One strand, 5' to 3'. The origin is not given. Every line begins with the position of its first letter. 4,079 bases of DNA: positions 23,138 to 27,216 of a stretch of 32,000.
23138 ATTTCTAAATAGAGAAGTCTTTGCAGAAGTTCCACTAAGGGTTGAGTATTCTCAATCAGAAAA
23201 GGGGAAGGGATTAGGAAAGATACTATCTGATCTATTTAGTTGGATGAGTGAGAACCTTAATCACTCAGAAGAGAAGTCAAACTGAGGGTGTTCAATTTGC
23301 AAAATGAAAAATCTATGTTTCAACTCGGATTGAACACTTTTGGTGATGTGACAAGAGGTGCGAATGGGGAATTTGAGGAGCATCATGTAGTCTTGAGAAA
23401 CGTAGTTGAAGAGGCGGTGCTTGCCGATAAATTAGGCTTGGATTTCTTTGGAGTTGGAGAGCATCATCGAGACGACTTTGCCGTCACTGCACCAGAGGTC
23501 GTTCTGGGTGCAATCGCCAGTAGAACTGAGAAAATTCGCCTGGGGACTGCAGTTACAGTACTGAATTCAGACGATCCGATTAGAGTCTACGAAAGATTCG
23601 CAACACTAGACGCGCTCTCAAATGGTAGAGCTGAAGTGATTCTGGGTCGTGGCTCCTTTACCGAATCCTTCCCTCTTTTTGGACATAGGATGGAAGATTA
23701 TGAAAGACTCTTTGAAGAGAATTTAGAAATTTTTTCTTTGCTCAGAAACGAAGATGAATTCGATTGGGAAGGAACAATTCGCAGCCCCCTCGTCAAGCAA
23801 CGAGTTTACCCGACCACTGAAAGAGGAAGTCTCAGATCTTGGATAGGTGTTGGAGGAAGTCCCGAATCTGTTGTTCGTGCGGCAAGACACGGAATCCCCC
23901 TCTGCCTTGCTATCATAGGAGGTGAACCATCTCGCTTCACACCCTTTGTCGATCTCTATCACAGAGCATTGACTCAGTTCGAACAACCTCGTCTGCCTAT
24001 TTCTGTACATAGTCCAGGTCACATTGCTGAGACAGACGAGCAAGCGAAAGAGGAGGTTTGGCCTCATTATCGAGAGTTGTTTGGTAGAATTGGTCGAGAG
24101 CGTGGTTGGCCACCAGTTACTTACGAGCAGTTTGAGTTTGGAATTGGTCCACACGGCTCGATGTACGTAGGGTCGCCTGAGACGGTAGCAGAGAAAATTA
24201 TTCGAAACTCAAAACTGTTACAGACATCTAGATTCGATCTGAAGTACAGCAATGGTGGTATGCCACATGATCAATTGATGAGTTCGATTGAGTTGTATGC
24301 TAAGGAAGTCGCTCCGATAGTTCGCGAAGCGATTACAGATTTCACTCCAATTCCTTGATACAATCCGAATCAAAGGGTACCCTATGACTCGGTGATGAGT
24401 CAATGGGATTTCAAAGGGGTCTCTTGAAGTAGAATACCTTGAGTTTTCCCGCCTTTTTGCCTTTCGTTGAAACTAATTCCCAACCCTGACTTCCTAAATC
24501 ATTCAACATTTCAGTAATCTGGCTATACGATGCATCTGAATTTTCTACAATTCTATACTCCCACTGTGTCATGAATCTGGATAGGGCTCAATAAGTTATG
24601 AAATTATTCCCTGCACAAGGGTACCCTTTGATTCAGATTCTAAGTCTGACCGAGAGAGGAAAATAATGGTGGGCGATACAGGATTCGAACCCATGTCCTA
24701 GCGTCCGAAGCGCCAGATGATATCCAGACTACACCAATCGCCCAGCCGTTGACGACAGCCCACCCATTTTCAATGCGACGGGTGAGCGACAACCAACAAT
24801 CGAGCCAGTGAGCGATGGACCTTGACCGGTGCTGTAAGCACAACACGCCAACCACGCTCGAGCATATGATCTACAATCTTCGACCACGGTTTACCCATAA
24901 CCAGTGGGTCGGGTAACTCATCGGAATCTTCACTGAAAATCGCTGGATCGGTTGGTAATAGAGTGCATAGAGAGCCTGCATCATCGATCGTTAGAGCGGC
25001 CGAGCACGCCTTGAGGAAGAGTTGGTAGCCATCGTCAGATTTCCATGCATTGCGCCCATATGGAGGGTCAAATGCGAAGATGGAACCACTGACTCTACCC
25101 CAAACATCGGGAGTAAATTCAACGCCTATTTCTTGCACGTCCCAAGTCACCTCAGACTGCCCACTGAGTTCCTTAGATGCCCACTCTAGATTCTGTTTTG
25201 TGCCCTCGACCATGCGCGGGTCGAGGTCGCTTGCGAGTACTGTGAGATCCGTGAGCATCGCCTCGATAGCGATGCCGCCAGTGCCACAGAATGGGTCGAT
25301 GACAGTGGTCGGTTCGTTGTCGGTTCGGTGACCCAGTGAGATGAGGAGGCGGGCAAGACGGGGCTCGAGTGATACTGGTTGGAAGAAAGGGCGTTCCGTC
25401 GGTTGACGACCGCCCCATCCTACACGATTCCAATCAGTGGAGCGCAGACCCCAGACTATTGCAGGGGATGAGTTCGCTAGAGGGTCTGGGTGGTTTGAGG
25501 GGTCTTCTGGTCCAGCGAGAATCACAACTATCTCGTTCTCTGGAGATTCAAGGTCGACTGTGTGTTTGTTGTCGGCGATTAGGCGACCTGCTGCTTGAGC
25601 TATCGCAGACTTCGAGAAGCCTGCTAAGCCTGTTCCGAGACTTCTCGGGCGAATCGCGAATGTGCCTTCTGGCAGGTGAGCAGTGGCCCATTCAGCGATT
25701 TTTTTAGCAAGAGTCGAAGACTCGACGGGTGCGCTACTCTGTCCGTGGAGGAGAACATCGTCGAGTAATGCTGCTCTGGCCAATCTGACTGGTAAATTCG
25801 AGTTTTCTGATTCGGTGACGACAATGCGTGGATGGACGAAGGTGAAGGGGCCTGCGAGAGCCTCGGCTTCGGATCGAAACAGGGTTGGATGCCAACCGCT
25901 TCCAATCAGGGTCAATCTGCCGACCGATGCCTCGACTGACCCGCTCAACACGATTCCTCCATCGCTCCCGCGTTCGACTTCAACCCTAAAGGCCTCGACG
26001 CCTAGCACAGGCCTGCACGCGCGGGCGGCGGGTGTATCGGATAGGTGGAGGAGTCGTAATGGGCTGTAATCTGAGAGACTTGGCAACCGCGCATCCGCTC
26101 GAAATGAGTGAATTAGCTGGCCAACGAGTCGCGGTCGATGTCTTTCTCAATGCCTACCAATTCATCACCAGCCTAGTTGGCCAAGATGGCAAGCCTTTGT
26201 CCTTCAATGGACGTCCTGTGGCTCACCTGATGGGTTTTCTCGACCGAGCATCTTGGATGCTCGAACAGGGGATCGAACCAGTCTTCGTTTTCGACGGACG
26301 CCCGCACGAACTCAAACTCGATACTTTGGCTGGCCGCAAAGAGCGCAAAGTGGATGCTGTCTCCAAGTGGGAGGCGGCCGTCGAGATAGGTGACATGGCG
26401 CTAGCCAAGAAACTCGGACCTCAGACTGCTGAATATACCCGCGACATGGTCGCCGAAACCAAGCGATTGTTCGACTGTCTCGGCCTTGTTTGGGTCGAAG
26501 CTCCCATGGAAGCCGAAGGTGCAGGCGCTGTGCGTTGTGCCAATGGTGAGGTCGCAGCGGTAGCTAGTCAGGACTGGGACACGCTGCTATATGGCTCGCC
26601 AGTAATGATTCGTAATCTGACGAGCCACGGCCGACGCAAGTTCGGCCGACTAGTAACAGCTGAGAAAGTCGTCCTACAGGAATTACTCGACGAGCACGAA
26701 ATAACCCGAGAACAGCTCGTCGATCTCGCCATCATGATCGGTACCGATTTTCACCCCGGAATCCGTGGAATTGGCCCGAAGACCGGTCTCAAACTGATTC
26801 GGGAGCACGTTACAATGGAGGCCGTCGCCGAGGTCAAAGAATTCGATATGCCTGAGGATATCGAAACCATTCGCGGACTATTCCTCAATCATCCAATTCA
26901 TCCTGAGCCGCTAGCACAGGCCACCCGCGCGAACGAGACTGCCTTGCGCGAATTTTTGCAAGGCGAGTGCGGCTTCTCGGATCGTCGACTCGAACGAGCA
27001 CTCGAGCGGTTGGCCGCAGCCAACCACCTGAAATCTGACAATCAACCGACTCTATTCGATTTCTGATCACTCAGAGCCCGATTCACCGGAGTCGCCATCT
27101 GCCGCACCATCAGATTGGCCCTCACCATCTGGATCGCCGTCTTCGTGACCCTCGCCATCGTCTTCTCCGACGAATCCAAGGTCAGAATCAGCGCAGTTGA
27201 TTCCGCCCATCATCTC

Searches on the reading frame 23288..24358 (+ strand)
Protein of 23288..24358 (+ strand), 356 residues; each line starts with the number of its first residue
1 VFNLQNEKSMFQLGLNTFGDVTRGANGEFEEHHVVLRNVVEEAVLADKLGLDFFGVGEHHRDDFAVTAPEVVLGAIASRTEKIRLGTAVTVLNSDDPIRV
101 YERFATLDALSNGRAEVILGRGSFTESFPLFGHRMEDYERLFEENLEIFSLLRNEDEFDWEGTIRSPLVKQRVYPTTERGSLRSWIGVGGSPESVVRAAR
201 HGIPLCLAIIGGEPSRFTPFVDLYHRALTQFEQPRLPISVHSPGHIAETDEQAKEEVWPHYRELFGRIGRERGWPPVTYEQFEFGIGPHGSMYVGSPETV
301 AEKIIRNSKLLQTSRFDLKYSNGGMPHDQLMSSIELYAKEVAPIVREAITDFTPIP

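Call 42: search_protein_families(library=pfam, proteins=[window:23288-24358:+], max_evalue=0.001)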
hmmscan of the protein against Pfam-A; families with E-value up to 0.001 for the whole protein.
window:23288-24358:+ (356 aa): 1 family
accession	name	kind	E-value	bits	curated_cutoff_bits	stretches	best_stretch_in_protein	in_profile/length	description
PF00296.26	Bac_luciferase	-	3.7e-49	168.2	27.9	1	26-306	11-306/314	Luciferase-like monooxygenase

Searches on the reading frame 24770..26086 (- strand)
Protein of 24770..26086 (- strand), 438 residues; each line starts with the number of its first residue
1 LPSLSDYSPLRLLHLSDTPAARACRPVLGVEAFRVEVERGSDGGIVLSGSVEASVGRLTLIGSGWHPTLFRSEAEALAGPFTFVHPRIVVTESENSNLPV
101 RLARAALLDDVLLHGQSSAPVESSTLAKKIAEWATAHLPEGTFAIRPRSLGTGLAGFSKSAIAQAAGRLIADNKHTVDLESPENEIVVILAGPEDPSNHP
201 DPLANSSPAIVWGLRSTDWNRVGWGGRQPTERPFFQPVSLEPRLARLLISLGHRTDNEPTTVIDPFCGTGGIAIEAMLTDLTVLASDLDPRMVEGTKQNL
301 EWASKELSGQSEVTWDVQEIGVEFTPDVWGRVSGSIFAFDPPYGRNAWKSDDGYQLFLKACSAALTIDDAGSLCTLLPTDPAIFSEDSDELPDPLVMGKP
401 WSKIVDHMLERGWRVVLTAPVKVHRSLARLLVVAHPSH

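Call 42: search_protein_families(library=pfam, proteins=[window:24770-26086:-], max_evalue=0.001)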
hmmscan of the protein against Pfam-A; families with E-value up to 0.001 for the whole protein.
window:24770-26086:- (438 aa): 2 families
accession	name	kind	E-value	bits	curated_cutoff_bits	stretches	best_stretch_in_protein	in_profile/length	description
PF01170.24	UPF0020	-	4.2e-14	53.1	22.3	1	230-379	2-168/197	RMKL-like, methyltransferase domain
PF03602.21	Cons_hypoth95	-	0.00099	19.3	24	0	258-348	41-128/182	Conserved hypothetical protein 95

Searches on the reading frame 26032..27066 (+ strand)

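Call 42: search_protein_families(library=pfam, proteins=[window:26032-27066:+], max_evalue=0.001)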
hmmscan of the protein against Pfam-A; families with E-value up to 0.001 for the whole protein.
window:26032-27066:+ (344 aa): 3 families
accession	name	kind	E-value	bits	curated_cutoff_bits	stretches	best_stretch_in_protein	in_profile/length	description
PF00867.23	XPG_I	-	1.2e-20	74.1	24.9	1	151-239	1-89/89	XPG I-region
PF00752.23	XPG_N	-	1.7e-14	54.5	22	1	19-108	15-100/101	XPG N-terminal domain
PF01367.25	5_3_exonuc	-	8.2e-06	26.7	40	1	225-268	2-47/97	5'-3' exonuclease, C-terminal SAM fold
